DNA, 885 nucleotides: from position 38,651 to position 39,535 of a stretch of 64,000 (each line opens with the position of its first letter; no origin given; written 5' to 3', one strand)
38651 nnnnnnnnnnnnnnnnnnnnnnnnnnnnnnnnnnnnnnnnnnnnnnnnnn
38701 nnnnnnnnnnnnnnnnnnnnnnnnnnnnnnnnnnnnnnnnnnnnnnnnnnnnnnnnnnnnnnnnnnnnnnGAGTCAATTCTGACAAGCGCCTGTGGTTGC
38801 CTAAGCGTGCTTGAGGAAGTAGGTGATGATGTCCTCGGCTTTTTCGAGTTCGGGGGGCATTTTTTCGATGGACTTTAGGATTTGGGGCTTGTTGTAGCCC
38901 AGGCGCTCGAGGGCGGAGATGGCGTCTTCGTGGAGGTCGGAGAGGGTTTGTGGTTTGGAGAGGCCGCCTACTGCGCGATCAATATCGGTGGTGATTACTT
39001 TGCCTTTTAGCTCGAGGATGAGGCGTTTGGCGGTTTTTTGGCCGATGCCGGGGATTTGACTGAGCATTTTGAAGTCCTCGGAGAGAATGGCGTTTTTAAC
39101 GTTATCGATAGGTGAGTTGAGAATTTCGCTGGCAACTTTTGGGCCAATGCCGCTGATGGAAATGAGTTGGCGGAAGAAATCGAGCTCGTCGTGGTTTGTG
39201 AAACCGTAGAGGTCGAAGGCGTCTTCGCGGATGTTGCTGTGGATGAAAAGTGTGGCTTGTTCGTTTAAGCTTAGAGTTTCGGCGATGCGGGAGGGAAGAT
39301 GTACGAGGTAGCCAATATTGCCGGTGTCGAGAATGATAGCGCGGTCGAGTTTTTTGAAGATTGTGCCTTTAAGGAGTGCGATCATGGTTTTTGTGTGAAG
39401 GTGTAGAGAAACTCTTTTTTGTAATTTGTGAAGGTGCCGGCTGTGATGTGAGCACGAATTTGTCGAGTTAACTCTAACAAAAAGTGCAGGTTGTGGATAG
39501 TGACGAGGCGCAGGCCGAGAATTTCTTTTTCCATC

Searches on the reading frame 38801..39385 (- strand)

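Call 42: search_protein_families(library=pfam, proteins=[window:38801-39385:-], max_evalue=0.001)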
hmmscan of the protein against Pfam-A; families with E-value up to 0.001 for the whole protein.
window:38801-39385:- (194 aa): 7 families
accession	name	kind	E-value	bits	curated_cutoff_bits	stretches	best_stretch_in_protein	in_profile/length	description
PF14520.12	HHH_5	-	1.5e-17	64.2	27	1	71-127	1-56/57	Helix-hairpin-helix domain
PF01330.27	RuvA_N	-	1.9e-17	63.5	23.6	1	1-61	1-61/61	RuvA N terminal domain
PF00633.29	HHH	-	1.1e-08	35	24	0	104-122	9-27/30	Helix-hairpin-helix motif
PF07499.19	RuvA_C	-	9.7e-06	26.4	24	1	151-187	2-39/47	RuvA, C-terminal domain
PF21176.3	RecR_HhH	-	2.4e-05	24.5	27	1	107-126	7-26/45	RecR, helix-hairpin-helix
PF12826.13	HHH_2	-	0.00021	21.8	27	0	72-89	35-52/64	Helix-hairpin-helix motif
PF12836.13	HHH_3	-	0.00091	19.7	27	0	106-123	14-31/65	Helix-hairpin-helix motif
